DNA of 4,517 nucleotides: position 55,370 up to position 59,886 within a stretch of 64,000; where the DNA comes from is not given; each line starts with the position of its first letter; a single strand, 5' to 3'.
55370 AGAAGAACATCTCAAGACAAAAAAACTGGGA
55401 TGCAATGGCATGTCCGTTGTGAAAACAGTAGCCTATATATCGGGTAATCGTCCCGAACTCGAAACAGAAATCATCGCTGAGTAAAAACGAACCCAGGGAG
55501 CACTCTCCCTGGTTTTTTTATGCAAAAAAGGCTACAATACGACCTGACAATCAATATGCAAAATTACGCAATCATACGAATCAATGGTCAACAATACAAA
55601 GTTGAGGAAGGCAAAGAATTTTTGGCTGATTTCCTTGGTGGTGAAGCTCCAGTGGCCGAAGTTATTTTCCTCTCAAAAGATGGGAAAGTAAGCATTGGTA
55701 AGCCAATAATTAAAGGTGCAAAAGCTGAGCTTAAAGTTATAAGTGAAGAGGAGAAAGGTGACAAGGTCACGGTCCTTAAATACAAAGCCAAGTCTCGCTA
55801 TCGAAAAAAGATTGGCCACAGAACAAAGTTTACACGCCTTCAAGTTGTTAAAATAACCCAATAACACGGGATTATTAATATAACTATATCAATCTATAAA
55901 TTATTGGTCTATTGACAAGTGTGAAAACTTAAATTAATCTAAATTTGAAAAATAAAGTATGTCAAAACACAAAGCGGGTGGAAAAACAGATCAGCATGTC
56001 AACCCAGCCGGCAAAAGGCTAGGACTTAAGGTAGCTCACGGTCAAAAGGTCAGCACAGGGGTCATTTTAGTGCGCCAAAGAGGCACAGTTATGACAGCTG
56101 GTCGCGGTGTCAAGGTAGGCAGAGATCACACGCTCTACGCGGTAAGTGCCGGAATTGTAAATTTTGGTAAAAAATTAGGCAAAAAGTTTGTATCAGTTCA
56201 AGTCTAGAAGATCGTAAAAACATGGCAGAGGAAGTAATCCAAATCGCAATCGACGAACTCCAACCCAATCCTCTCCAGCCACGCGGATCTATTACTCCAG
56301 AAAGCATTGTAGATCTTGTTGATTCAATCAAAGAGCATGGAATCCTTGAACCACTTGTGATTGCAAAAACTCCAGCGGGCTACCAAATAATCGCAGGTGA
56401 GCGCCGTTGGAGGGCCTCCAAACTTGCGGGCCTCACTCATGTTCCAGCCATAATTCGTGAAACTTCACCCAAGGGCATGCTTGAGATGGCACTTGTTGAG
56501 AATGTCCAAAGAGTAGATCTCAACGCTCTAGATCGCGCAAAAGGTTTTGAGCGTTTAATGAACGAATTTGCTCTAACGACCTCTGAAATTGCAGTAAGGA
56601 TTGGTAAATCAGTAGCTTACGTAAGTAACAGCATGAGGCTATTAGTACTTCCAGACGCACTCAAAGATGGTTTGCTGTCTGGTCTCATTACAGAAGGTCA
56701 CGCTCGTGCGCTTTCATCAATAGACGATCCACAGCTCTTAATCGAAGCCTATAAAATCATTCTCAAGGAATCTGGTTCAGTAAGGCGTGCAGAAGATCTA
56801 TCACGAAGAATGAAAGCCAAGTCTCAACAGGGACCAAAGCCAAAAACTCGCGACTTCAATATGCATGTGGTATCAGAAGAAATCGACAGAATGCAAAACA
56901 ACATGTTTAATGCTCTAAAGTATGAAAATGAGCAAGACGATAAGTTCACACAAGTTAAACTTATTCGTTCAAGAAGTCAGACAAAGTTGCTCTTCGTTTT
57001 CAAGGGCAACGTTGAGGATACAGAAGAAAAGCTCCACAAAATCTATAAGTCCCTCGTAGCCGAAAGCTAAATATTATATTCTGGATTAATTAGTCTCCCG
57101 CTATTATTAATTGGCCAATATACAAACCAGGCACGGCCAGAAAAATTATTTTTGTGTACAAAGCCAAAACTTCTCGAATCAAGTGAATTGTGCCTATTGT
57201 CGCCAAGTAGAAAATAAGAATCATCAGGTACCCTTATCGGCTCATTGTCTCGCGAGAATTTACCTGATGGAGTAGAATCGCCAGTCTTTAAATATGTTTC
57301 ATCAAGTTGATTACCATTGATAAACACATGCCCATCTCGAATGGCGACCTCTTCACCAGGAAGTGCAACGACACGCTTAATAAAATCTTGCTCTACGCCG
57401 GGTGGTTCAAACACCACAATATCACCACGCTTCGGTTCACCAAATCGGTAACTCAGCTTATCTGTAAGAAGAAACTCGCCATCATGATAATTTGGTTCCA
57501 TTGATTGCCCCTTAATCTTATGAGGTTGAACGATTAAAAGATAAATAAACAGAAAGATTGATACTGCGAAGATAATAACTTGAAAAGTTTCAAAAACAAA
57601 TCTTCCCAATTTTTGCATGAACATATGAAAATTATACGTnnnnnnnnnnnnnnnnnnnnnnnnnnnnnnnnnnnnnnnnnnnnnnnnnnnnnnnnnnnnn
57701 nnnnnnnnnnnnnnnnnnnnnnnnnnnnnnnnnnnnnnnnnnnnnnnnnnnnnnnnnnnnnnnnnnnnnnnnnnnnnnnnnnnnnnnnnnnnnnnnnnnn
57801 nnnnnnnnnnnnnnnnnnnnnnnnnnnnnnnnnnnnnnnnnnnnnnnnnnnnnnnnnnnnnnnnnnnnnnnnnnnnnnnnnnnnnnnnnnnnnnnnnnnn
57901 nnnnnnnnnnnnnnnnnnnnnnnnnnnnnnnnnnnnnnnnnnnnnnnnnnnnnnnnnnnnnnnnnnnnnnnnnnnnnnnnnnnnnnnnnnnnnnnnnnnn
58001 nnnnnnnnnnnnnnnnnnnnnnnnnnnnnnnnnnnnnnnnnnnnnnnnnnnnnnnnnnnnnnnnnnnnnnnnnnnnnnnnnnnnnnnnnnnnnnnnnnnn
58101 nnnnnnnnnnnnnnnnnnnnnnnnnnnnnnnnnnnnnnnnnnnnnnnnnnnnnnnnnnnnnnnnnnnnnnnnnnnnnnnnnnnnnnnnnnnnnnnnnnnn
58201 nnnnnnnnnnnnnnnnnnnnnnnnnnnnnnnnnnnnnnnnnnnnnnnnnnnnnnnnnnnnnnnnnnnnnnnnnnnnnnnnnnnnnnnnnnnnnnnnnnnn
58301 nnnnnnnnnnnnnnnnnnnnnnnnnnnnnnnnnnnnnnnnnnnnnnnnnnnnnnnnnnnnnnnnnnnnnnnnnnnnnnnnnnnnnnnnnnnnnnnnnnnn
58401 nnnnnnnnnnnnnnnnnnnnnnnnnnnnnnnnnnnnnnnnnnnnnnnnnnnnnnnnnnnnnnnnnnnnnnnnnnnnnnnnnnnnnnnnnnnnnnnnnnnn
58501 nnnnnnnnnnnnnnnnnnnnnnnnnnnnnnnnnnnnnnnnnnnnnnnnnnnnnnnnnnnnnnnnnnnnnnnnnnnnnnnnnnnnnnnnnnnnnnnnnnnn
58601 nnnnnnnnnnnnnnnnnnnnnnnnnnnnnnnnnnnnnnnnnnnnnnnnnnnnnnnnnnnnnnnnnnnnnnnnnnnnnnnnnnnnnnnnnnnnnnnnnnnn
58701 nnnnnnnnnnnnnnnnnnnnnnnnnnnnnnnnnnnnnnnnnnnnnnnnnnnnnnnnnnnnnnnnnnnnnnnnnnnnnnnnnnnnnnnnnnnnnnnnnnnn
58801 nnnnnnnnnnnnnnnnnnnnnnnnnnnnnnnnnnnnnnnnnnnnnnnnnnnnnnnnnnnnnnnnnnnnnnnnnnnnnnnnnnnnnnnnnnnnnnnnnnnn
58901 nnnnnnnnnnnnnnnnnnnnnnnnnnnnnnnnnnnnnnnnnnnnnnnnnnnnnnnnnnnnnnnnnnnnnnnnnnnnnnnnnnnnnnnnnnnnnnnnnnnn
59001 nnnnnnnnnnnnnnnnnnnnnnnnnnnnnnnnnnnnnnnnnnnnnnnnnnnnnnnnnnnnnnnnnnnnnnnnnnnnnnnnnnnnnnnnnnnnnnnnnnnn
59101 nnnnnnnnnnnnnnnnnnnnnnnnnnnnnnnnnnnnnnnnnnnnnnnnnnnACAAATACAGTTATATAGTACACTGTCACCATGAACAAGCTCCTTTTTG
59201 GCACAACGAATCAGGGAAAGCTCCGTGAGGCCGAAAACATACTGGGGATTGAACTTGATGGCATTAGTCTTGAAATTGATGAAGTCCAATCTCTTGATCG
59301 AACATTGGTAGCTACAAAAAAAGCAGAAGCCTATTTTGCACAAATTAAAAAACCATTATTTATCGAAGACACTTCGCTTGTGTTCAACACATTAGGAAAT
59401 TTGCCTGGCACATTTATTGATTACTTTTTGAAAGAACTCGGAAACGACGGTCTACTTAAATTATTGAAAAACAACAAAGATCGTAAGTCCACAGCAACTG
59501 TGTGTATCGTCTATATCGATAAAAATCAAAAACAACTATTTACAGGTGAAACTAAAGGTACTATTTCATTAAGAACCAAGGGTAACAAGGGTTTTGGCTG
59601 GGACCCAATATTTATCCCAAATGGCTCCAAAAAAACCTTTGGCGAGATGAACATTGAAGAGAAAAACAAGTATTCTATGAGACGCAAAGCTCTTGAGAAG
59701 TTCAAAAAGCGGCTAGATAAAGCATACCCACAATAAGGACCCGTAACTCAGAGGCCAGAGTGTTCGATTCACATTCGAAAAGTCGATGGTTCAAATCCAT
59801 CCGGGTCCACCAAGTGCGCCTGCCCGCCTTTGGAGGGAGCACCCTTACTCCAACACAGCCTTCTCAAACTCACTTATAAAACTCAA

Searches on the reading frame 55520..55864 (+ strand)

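Call 53: search_protein_families(library=pfam, proteins=[window:55520-55864:+], max_evalue=0.001)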
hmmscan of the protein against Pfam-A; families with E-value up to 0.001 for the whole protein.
window:55520-55864:+ (114 aa): 1 family
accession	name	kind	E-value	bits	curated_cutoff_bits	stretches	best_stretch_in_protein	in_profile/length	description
PF00829.26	Ribosomal_L21p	-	1.2e-22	80.4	27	1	16-112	2-99/99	Ribosomal prokaryotic L21 protein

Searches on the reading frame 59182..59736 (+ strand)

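Call 53: search_protein_families(library=pfam, proteins=[window:59182-59736:+], max_evalue=0.001)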
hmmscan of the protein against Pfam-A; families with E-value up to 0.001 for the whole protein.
window:59182-59736:+ (184 aa): 1 family
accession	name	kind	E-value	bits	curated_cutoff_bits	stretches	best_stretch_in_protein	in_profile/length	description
PF01725.21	Ham1p_like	-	1.3e-44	152.8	22.5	1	4-176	1-185/186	Ham1 family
